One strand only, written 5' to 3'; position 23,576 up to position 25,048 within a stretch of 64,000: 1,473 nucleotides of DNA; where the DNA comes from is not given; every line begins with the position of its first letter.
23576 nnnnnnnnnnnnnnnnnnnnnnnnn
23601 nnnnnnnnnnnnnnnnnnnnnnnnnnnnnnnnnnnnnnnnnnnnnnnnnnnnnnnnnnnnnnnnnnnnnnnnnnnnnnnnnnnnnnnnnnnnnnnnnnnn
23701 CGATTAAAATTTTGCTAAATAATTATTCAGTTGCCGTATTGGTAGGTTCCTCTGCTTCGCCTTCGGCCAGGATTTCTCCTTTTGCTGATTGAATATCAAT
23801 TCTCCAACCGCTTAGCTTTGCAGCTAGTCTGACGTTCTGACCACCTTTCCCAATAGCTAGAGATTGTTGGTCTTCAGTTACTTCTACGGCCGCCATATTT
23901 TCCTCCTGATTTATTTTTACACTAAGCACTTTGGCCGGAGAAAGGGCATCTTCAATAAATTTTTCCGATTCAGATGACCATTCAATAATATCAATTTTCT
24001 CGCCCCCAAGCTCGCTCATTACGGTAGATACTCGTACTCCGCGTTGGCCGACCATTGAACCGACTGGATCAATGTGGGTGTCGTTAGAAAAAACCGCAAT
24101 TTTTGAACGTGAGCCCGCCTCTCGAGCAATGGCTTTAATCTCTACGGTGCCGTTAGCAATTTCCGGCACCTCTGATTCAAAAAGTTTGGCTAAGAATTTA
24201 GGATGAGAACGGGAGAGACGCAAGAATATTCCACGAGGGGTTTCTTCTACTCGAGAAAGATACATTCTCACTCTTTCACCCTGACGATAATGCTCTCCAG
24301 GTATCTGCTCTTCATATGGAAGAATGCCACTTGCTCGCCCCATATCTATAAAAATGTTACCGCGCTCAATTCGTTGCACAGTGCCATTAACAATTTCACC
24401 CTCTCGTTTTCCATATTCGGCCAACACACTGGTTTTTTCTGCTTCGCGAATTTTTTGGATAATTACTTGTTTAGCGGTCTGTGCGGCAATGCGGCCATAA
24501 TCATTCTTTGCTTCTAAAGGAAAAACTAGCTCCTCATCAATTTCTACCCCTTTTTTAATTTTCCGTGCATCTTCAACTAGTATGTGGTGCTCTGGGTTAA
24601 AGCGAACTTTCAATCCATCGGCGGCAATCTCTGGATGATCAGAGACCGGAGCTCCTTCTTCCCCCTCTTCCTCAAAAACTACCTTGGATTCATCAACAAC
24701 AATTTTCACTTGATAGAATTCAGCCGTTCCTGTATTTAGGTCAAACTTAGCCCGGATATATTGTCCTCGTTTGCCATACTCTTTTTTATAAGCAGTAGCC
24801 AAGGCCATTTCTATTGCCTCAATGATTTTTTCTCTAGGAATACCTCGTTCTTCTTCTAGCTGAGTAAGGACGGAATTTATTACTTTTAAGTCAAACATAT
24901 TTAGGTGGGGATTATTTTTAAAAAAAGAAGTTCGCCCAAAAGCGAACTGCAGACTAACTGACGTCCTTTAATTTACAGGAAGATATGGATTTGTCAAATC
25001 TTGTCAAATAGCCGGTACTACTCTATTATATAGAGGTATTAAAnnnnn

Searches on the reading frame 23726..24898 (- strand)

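Call 72: search_protein_families(library=pfam, proteins=[window:23726-24898:-], max_evalue=0.00001)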
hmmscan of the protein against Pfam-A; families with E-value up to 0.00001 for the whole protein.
window:23726-24898:- (391 aa): 4 families
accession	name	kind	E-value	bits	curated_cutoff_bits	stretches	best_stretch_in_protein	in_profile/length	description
PF08529.16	NusA_N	-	5.9e-31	107.6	23.8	1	9-155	4-118/119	NusA N-terminal domain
PF13184.12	KH_5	-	3.3e-28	98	27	1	261-329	1-69/69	NusA-like KH domain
PF00575.29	S1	-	6.4e-10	39.7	22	1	165-227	3-72/74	S1 RNA binding domain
PF23095.1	KH_NusA_C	-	2.7e-06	27.8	34.2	0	337-370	2-35/59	Transcription termination/antitermination protein NusA, KH domain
